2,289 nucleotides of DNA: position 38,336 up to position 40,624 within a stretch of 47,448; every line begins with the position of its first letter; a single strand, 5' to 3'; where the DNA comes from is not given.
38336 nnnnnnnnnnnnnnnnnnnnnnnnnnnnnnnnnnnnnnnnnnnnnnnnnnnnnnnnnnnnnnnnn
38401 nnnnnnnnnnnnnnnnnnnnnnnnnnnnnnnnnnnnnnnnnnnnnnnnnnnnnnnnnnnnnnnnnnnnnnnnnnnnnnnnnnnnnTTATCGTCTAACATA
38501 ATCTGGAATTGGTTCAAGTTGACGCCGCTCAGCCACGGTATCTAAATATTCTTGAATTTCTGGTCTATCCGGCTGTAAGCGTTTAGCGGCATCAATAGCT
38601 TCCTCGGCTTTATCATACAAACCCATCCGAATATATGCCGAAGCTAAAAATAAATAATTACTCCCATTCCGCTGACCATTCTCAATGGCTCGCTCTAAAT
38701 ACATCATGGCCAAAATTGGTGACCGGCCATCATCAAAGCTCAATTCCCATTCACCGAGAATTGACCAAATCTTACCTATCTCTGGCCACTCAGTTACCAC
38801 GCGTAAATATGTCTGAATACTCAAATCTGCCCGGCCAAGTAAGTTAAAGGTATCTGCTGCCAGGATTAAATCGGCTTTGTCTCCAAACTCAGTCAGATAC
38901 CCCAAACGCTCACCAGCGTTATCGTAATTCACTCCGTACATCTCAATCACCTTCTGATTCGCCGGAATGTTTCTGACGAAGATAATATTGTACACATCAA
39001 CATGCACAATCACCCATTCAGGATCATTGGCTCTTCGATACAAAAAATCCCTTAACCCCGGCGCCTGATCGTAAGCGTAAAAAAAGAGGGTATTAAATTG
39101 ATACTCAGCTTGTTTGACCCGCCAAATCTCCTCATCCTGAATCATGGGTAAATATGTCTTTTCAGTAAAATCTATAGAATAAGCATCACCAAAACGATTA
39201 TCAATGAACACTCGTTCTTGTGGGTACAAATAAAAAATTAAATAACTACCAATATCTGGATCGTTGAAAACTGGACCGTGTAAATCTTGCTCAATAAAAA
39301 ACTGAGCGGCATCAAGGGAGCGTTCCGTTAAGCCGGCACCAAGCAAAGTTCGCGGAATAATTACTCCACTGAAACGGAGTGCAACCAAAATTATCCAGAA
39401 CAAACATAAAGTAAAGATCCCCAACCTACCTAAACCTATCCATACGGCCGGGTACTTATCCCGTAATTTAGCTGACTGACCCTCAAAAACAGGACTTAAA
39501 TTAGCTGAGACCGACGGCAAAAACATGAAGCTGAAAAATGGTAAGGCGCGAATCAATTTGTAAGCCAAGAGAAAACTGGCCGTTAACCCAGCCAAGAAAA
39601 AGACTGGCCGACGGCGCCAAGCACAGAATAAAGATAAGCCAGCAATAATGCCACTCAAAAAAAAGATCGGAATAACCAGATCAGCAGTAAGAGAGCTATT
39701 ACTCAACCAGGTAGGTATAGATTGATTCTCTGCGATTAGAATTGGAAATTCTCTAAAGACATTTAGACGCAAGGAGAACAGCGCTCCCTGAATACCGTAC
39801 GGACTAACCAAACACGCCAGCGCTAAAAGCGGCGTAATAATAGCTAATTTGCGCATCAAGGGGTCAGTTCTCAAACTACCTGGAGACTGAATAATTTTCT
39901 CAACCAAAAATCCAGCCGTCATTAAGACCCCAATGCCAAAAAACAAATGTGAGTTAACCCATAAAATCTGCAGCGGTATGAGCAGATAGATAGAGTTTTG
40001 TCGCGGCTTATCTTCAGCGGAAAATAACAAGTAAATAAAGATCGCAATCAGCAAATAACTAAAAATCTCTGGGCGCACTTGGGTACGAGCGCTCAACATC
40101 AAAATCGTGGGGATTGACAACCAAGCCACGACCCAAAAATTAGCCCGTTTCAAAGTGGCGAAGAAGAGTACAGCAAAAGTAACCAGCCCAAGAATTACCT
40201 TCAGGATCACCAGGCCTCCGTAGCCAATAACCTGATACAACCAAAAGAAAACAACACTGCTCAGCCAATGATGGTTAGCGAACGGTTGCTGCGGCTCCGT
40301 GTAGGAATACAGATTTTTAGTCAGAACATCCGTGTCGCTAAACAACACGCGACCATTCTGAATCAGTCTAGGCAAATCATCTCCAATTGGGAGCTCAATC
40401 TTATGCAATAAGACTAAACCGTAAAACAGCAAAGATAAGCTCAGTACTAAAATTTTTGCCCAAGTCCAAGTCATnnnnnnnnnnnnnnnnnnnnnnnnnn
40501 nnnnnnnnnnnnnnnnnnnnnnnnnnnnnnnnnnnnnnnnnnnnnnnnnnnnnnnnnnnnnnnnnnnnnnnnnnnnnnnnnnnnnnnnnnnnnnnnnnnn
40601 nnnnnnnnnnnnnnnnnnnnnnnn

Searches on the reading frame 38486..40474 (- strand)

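Call 27: search_protein_families(library=pfam, proteins=[window:38486-40474:-], max_evalue=0.001)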
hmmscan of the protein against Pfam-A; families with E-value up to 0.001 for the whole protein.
window:38486-40474:- (662 aa): 3 families
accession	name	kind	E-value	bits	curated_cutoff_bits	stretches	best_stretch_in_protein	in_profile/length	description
PF14559.12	TPR_19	-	1.4e-05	25.8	25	1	589-641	10-62/68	Tetratricopeptide repeat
PF13181.12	TPR_8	-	4.4e-05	23.8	25.7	0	607-636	4-33/34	Tetratricopeptide repeat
PF13428.12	TPR_14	-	4.6e-05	24.2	23.5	0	607-644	4-41/44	Tetratricopeptide repeat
